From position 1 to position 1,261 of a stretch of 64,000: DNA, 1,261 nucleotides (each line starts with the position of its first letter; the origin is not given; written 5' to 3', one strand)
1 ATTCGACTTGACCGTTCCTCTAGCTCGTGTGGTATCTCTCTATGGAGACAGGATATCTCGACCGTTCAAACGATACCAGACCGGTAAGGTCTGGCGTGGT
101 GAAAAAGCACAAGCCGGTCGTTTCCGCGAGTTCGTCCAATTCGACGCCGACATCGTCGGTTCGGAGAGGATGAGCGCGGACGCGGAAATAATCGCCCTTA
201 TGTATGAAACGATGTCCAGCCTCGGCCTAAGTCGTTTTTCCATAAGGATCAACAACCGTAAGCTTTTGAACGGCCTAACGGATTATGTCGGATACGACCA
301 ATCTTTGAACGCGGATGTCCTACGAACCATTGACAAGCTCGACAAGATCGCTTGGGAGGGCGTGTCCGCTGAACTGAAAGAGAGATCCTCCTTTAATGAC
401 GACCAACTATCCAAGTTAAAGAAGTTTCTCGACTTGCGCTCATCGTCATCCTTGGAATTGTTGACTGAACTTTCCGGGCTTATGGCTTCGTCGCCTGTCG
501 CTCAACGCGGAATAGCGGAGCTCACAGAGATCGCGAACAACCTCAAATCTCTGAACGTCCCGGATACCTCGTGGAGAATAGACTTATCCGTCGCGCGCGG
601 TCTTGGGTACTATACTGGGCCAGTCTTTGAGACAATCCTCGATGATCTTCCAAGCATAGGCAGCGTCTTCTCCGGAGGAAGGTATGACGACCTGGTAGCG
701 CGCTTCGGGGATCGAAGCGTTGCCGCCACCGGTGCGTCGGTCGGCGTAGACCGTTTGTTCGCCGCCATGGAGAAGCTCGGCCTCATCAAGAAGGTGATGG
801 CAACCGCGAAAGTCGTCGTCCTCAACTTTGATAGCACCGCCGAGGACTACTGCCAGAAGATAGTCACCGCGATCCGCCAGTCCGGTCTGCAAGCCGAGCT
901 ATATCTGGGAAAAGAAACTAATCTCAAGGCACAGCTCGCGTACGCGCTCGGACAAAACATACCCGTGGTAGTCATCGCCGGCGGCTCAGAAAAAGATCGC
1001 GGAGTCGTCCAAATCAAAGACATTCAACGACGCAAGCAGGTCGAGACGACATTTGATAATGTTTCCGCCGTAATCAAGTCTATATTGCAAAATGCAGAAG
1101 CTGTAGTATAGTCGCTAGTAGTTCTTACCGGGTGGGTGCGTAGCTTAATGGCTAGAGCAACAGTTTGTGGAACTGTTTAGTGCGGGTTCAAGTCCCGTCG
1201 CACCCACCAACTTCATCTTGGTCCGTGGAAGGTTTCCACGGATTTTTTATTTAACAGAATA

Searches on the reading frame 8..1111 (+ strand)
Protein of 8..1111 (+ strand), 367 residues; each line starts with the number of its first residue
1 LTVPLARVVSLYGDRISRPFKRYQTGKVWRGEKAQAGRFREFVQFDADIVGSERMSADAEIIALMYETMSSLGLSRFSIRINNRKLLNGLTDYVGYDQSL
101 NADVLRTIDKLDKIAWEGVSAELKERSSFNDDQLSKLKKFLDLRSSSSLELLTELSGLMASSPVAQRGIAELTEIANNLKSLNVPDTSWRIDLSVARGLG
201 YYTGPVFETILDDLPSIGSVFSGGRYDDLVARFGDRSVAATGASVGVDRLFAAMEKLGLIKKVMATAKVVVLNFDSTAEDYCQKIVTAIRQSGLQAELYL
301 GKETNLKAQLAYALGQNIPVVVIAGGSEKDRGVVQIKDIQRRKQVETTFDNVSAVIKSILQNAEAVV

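Call 67: search_protein_families(library=pfam, proteins=[window:8-1111:+], max_evalue=0.001)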
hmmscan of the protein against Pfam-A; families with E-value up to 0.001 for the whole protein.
window:8-1111:+ (367 aa): 3 families
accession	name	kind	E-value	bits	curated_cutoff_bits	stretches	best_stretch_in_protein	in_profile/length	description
PF13393.11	tRNA-synt_His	-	4.6e-35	121.8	25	1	1-250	71-308/308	Histidyl-tRNA synthetase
PF03129.25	HGTP_anticodon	-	2e-13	50.7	21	1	268-358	1-93/94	Anticodon binding domain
PF00587.30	tRNA-synt_2b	-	2e-06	28.4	29.3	1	19-107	36-123/179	tRNA synthetase class II core domain (G, H, P, S and T)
